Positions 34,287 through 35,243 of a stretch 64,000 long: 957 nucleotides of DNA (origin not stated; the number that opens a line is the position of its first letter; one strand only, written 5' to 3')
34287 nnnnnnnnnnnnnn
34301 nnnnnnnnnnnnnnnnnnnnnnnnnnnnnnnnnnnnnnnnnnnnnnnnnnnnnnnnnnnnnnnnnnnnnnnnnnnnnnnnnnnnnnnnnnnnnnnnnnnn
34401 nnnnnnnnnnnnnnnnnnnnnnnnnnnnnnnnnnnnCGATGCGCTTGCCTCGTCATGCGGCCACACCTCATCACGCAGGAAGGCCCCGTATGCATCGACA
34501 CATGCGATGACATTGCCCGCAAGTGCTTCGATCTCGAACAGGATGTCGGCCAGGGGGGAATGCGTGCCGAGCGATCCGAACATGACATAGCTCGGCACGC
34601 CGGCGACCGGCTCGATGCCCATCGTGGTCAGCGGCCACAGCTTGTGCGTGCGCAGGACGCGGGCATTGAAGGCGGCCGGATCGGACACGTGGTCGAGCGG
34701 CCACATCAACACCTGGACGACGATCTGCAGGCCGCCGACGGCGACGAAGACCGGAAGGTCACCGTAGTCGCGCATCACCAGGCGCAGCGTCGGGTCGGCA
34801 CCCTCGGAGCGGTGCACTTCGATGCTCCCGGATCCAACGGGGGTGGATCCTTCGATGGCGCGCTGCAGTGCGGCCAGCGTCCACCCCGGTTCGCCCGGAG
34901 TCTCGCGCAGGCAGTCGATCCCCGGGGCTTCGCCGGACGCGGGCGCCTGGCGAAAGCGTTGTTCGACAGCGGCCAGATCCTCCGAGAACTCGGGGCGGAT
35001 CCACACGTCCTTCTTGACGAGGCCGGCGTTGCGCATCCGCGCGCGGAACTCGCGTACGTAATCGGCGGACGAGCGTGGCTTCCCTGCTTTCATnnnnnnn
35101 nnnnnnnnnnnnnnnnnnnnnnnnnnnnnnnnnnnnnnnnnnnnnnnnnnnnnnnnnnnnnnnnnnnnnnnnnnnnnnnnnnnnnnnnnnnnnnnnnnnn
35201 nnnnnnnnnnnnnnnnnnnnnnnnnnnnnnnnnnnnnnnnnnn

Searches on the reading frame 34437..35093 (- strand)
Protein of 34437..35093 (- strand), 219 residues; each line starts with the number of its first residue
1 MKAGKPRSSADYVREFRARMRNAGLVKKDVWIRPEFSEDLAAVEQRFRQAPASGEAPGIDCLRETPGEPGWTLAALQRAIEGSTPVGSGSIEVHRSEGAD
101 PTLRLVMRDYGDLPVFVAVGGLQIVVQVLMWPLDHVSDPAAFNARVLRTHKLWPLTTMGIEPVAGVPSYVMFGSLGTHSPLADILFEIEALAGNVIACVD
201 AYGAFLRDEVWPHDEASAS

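Call 6: search_protein_families(library=pfam, proteins=[window:34437-35093:-])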
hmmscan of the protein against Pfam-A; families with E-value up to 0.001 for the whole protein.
window:34437-35093:- (219 aa): 1 family
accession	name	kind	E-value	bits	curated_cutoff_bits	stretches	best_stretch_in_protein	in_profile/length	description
PF09938.14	DUF2170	-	8.9e-40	136.1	27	1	71-206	2-137/137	Uncharacterized protein conserved in bacteria (DUF2170)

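Call 7: search_protein_families(library=ncbifam, proteins=[window:34437-35093:-])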
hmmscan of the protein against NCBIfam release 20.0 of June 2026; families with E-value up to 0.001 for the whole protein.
window:34437-35093:- (219 aa): 1 family
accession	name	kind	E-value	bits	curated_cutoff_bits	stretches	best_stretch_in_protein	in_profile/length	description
NF050185.1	BflmRegBacAPseudo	equivalog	3.8e-65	219.2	300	1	7-208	4-204/206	biofilm formation regulator BacA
